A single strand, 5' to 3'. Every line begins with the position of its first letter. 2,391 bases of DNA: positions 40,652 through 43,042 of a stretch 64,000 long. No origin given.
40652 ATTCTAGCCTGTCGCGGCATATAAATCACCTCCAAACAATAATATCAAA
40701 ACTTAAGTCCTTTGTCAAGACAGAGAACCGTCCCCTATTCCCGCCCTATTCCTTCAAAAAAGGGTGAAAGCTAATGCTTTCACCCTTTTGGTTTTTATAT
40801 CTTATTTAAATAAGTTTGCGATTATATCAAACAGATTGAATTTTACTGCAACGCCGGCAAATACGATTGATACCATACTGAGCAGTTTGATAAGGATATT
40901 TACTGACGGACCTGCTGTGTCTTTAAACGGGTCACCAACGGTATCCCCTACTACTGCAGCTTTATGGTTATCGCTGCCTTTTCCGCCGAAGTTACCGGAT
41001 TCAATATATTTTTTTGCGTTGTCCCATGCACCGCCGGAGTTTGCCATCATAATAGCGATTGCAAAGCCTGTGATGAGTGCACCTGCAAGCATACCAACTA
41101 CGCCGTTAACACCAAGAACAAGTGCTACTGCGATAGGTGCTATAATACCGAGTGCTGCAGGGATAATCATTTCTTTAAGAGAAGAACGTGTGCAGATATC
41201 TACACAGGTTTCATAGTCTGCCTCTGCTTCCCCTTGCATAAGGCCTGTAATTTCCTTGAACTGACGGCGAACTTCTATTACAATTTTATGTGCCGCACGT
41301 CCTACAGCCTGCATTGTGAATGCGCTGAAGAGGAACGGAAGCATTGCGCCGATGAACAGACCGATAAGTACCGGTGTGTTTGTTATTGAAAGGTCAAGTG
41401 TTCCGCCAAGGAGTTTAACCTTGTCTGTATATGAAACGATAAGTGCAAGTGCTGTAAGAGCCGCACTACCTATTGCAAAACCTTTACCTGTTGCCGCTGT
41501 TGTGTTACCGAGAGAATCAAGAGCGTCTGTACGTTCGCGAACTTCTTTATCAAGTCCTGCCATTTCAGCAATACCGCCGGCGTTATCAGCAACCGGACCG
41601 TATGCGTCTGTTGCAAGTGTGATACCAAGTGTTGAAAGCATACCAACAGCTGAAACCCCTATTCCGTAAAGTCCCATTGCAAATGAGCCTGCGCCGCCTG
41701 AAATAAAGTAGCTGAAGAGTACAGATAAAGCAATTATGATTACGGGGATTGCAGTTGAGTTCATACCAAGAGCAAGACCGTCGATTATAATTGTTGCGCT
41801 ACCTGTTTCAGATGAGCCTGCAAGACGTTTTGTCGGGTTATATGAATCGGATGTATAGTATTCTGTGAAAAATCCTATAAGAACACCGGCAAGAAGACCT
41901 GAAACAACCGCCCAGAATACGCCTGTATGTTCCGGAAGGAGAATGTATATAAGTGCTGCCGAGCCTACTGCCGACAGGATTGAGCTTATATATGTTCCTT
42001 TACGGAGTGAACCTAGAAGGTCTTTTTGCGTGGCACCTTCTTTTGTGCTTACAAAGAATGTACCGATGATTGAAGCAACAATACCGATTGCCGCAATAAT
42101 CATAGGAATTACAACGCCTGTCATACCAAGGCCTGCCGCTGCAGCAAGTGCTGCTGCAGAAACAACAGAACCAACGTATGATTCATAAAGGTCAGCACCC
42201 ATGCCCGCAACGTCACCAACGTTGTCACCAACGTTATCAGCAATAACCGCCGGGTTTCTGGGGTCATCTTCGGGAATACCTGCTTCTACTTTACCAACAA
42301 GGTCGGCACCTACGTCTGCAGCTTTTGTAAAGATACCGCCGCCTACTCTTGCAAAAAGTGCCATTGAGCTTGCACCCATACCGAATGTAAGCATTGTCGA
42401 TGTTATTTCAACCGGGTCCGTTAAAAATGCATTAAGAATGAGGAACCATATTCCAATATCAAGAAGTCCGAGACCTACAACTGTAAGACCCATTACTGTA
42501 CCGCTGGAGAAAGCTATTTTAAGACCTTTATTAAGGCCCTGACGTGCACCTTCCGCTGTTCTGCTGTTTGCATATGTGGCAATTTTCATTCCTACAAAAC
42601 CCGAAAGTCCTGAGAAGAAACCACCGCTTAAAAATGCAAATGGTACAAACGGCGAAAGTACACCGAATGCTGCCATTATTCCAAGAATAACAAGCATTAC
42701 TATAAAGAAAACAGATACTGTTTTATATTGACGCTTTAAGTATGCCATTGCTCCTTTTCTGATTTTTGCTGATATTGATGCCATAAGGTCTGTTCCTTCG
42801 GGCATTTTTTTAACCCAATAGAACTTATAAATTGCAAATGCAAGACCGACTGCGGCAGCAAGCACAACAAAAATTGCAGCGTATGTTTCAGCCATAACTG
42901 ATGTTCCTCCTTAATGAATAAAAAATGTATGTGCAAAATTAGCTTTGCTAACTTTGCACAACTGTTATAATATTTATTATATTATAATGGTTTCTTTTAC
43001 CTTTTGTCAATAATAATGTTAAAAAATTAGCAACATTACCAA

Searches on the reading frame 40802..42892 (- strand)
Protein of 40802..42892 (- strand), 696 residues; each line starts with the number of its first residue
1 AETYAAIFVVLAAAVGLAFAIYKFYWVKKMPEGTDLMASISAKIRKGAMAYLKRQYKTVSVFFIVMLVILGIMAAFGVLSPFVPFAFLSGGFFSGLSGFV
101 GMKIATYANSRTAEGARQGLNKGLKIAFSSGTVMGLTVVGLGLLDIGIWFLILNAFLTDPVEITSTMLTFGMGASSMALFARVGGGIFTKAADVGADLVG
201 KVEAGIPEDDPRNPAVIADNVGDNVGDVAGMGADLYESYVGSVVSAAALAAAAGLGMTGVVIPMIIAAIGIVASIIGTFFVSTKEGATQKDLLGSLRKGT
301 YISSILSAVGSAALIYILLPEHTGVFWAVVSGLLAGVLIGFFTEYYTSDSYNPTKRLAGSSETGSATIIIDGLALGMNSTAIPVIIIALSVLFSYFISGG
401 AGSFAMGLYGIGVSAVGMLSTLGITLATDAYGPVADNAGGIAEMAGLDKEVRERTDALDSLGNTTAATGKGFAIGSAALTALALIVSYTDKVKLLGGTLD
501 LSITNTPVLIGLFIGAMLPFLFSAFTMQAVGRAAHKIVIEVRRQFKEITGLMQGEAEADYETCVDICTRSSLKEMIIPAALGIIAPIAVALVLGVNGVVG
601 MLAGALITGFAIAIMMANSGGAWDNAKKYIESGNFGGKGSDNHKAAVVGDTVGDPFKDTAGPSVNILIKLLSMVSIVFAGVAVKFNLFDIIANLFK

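Call 18: search_protein_families(library=pfam, proteins=[window:40802-42892:-], max_evalue=0.001)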
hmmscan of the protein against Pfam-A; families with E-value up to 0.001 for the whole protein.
window:40802-42892:- (696 aa): 1 family
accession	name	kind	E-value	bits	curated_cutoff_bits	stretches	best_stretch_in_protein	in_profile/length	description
PF03030.21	H_PPase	-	1e-273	910.3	29.7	1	15-678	2-645/645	Inorganic H+ pyrophosphatase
